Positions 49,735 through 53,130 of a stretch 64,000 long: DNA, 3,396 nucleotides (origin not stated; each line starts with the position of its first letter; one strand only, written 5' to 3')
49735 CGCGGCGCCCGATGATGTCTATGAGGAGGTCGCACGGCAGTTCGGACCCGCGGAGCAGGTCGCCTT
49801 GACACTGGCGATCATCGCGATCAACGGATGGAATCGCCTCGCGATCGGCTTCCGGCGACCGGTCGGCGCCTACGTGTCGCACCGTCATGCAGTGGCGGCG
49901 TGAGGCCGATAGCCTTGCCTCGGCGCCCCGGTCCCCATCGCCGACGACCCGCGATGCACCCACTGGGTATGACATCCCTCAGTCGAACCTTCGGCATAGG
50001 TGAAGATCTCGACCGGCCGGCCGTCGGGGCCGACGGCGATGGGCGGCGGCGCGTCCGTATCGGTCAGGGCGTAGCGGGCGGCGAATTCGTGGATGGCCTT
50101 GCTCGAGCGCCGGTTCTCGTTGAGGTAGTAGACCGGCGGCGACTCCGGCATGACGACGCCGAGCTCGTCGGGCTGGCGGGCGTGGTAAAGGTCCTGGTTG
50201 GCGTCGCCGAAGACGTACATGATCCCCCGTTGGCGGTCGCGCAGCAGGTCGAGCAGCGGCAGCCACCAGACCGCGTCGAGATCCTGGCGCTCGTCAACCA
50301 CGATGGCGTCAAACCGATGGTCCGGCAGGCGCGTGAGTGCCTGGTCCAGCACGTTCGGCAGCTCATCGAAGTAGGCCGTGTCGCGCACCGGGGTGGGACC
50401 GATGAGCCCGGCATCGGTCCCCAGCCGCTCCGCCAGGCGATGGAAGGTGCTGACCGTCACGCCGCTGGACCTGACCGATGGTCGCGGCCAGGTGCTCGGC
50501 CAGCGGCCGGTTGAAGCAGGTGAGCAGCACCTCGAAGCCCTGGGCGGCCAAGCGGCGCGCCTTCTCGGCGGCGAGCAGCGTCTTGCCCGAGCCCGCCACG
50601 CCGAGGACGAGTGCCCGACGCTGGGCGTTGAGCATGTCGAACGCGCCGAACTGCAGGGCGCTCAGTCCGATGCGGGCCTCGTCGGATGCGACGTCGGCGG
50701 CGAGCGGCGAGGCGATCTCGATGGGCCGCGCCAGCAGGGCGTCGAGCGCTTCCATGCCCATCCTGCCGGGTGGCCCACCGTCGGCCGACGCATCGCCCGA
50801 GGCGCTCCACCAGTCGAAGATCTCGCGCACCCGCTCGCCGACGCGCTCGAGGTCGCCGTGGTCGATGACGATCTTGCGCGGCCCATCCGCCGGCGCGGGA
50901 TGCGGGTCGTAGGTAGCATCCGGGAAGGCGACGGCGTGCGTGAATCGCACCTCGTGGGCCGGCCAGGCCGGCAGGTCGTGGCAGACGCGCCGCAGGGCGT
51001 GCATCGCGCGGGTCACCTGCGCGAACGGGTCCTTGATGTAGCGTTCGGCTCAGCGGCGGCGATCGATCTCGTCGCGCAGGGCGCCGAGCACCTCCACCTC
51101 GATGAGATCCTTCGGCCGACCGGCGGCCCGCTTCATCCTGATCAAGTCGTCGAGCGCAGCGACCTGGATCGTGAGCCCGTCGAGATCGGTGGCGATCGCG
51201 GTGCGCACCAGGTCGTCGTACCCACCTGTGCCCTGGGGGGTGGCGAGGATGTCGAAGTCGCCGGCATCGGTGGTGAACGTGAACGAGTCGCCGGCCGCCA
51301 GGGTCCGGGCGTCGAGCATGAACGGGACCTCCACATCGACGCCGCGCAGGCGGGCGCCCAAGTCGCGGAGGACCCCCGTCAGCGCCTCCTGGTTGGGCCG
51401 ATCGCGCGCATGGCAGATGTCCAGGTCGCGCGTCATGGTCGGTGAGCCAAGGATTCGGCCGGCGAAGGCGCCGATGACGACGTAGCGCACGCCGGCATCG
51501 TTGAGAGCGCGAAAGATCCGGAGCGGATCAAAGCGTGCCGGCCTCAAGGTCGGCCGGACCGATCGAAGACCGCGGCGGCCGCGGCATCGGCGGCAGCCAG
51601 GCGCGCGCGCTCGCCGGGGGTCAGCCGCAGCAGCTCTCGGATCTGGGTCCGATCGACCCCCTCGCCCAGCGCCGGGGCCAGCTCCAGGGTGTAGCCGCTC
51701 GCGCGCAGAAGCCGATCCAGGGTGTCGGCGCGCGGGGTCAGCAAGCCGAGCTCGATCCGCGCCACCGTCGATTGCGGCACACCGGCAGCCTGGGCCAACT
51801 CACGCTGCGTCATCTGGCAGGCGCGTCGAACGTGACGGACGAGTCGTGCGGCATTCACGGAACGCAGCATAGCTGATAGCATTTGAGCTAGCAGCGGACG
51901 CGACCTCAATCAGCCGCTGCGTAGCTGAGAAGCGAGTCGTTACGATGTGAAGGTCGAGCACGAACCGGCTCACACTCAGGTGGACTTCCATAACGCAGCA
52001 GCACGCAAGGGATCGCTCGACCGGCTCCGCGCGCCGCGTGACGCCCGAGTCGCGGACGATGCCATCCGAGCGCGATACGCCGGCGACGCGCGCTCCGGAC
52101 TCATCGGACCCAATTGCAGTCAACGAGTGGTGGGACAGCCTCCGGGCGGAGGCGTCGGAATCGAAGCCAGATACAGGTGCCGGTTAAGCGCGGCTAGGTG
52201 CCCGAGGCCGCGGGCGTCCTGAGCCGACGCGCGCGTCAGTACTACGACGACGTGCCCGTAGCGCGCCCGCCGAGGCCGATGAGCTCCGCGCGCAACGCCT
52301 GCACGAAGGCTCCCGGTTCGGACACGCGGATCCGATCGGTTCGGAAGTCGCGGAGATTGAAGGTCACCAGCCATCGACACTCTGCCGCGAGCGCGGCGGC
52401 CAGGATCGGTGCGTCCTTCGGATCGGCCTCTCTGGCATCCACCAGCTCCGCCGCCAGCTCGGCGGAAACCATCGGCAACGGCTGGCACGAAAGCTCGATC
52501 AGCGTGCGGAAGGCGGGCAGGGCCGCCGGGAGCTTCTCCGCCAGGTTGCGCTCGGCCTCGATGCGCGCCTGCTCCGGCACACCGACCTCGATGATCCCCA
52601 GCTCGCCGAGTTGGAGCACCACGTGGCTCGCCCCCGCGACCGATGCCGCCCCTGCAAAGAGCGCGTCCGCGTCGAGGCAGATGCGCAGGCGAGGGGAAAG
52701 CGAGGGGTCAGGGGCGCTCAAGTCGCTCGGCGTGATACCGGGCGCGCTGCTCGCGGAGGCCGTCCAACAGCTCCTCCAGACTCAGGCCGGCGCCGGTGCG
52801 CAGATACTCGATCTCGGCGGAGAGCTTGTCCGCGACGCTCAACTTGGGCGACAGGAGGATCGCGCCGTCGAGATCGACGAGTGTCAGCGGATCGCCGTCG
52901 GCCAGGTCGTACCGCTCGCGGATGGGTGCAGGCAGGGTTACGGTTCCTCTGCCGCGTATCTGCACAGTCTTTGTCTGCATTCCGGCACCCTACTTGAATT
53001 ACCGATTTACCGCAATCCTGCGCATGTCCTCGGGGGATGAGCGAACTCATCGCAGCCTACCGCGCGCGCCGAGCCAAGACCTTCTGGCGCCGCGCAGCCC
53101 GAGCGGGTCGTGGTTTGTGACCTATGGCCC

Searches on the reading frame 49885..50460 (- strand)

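Call 70: search_protein_families(library=ncbifam, proteins=[window:49885-50460:-], max_evalue=0.1)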
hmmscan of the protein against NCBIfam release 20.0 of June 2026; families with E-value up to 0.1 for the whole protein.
window:49885-50460:- (191 aa): 5 families
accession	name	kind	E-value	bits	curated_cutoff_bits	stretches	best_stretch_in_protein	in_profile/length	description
TIGR01073.1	pcrA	equivalog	0.0041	15.5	911.2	1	31-125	196-287/725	DNA helicase PcrA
NF008743.0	PRK11773.1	equivalog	0.012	13.9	965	1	47-95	211-257/720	DNA helicase II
NF053713.1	helicas_STM2767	equivalog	0.017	13.5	550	1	46-97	314-361/665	STM2767 family DEAD/DEAH box helicase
TIGR02785.1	addA_Gpos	equivalog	0.022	12.5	707.65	1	48-98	387-438/1234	helicase-exonuclease AddAB subunit AddA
TIGR01075.1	uvrD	equivalog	0.03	12.6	1144.45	1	47-125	206-286/715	DNA helicase II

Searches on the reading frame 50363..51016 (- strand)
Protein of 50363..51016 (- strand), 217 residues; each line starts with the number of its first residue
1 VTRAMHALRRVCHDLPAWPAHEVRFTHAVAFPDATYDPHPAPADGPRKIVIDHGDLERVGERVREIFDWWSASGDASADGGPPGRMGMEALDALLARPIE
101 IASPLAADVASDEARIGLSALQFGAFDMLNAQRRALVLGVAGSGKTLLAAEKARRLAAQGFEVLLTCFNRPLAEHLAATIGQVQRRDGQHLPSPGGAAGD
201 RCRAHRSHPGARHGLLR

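Call 70: search_protein_families(library=ncbifam, proteins=[window:50363-51016:-], max_evalue=0.1)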
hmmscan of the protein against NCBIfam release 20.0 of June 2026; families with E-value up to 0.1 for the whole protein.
window:50363-51016:- (217 aa): 7 families
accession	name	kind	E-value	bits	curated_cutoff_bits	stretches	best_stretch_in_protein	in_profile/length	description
TIGR04291.1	arsen_driv_ArsA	equivalog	0.001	17.9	650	1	127-180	314-366/565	arsenical pump-driving ATPase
NF053713.1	helicas_STM2767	equivalog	0.0031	16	550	1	132-180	189-239/665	STM2767 family DEAD/DEAH box helicase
NF038214.1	IS21_help_AAA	equivalog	0.022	14.4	200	1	125-170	83-128/232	IS21-like element helper ATPase IstB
TIGR02768.1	TraA_Ti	equivalog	0.023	13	590.45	1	113-181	355-424/751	Ti-type conjugative transfer relaxase TraA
NF004069.0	PRK05580.2-1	equivalog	0.041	12.3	767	1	111-165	105-159/612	primosomal protein N'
NF006799.0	PRK09302.1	equivalog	0.064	11.8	408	1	129-151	28-50/515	circadian clock protein KaiC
NF053622.1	ATPseBagAMYCTU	equivalog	0.09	12.2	400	0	132-166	7-41/325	ATPase BagA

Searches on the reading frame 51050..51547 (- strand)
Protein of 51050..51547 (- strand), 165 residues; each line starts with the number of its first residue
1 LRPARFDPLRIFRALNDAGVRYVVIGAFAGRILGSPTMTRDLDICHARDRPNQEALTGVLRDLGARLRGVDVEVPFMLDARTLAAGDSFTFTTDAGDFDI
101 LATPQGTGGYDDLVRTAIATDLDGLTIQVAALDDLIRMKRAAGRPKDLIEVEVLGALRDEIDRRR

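Call 16: search_protein_families(library=pfam, proteins=[window:51050-51547:-], max_evalue=0.01)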
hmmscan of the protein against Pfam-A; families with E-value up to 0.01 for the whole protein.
window:51050-51547:- (165 aa): 1 family
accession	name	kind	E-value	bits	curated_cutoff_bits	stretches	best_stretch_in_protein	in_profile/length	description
PF10706.15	Aminoglyc_resit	-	0.00079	20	21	1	10-134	4-128/149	Aminoglycoside-2''-adenylyltransferase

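Call 70: search_protein_families(library=ncbifam, proteins=[window:51050-51547:-], max_evalue=0.1)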
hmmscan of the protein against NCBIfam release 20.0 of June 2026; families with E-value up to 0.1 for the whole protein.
window:51050-51547:- (165 aa): 0 families

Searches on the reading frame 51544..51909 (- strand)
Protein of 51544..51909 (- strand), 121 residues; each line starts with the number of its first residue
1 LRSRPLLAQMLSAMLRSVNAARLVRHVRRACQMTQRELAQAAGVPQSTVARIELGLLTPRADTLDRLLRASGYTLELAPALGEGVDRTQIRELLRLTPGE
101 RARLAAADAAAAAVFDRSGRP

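Call 70: search_protein_families(library=ncbifam, proteins=[window:51544-51909:-], max_evalue=0.1)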
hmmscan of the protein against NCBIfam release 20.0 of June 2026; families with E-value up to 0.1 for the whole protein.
window:51544-51909:- (121 aa): 15 families
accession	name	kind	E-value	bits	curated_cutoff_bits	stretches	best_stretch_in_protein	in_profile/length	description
TIGR03070.1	couple_hipB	subfamily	1.5e-09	37.6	71.65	1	21-75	4-58/58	type II toxin-antitoxin system Y4mF family antitoxin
TIGR03830.1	CxxCG_CxxCG_HTH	subfamily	8.7e-06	25.5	61.8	1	12-70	55-115/127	type II TA system antitoxin MqsA family protein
TIGR00270.2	TIGR00270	equivalog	3.1e-05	23.9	110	1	21-69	77-125/159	multiprotein bridging factor aMBF1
NF007408.0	PRK09943.1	equivalog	0.00016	21.3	211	1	21-77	9-63/185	HTH-type transcriptional regulator PuuR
NF041951.1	phage_RstR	subfamily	0.00038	20.7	80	1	24-67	7-50/108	RstR family transcriptional repressor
NF007271.0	PRK09726.1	equivalog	0.00094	19.1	79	1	19-73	12-66/88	type II toxin-antitoxin system antitoxin HipB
NF006015.0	PRK08154.1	subfamily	0.0012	18.1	204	1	21-102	32-115/314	anaerobic benzoate catabolism transcriptional regulator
NF007257.0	PRK09706.1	subfamily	0.0056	16.5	101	1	24-68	10-54/135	transcriptional repressor DicA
NF058600.1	TransRegSco1979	equivalog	0.0076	15.3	350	1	15-73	5-62/280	Sco1979 family transcriptional regulator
TIGR02937.1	sigma70-ECF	superfamily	0.013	15.2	42.9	1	29-55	130-156/165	sigma-70 family RNA polymerase sigma factor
NF047542.1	telomere_Tap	equivalog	0.016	13.9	600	1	25-69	23-67/695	telomere-associated protein Tap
TIGR02612.1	mob_myst_A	hypoth_equivalog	0.019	14.8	122.6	1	23-53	29-59/150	mobile mystery protein A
NF041265.1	NadS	equivalog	0.062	13.6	60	0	24-52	35-63/94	NadS family protein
NF049845.1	Xre_ParS_antitoxin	subfamily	0.062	13.4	90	0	21-53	4-36/112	type II RES/Xre toxin-antitoxin system antitoxin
TIGR04285.1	nucleoid_noc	exception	0.078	12.3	315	1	15-51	97-133/255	nucleoid occlusion protein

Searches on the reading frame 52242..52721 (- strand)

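Call 16: search_protein_families(library=pfam, proteins=[window:52242-52721:-], max_evalue=0.01)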
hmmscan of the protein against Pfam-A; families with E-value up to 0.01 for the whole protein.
window:52242-52721:- (159 aa): 2 families
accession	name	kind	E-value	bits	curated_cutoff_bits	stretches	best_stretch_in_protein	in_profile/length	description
PF13470.12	PIN_3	-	7.2e-09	36.9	27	1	13-123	1-114/115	PIN domain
PF01850.27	PIN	-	0.0034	18.4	23.6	1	14-124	1-113/120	PIN domain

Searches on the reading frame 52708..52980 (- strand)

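Call 16: search_protein_families(library=pfam, proteins=[window:52708-52980:-], max_evalue=0.01)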
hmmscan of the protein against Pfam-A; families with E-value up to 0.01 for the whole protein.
window:52708-52980:- (90 aa): 1 family
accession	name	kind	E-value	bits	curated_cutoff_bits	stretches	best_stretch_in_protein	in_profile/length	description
PF04014.23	MazE_antitoxin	-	1.6e-07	31.6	24.7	1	6-46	2-43/48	Antidote-toxin recognition MazE, bacterial antitoxin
